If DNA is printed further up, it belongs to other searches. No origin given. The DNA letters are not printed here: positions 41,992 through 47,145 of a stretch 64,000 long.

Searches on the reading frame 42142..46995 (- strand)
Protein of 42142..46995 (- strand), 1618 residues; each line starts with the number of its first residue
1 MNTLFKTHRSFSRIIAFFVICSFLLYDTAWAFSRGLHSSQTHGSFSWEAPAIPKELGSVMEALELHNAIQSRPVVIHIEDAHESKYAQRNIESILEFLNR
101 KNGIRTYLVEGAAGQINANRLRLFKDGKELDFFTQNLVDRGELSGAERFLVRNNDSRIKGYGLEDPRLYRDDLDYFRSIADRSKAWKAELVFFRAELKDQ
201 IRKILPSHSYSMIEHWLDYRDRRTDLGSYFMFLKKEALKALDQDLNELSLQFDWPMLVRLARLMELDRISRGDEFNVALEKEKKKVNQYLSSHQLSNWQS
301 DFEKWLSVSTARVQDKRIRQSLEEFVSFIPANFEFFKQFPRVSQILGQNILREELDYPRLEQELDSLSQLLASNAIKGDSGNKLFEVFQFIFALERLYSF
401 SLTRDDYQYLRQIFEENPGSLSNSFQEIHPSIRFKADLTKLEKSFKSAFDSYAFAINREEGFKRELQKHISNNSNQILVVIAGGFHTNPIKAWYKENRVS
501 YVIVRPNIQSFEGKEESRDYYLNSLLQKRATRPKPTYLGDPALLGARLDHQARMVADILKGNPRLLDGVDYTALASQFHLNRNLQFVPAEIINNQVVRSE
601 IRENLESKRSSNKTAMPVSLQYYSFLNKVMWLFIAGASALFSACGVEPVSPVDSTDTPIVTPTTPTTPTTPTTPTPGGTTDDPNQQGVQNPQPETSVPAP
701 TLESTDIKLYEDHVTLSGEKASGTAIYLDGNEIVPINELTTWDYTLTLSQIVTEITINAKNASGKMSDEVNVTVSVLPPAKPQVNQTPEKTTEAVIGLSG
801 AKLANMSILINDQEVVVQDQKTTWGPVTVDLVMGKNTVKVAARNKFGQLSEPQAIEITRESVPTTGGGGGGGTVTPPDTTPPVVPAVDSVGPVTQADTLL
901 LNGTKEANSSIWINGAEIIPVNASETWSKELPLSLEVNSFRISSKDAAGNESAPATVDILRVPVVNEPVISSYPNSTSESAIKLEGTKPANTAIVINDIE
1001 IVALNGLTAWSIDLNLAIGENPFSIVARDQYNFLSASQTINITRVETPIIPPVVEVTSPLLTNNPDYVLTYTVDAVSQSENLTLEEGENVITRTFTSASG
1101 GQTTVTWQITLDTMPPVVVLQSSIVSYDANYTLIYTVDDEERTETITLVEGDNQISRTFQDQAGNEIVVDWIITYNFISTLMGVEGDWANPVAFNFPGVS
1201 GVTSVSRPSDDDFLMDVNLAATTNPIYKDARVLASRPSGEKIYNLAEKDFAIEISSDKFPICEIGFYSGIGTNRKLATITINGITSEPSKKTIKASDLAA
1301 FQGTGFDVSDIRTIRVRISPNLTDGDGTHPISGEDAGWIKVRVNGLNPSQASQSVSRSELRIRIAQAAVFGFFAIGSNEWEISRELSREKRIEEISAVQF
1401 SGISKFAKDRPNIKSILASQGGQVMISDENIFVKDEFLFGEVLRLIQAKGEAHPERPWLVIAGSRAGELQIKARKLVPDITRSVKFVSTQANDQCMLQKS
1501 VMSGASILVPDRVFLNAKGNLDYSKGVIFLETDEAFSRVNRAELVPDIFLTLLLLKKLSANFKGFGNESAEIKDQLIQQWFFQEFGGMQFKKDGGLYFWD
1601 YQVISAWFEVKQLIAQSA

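Call 5: search_protein_families(library=pfam, proteins=[window:42142-46995:-], max_evalue=0.01)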
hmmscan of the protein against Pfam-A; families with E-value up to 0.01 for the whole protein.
window:42142-46995:- (1618 aa): 2 families
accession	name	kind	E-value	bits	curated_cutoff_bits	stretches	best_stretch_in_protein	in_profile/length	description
PF09136.16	Glucodextran_B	-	4e-10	39.9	27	0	1143-1174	49-80/83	Glucodextranase, domain B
PF17936.7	Big_6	-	0.0084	16.8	27.6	0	895-957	11-79/83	Bacterial Ig domain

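Call 6: search_protein_families(library=ncbifam, proteins=[window:42142-46995:-], max_evalue=0.01)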
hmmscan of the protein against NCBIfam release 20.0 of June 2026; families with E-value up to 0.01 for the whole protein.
window:42142-46995:- (1618 aa): 1 family
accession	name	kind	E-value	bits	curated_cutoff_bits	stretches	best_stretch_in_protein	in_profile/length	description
NF033932.1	LapB_rpt_80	domain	0.0073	16.6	45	0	754-794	4-44/83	LapB repeat-containing protein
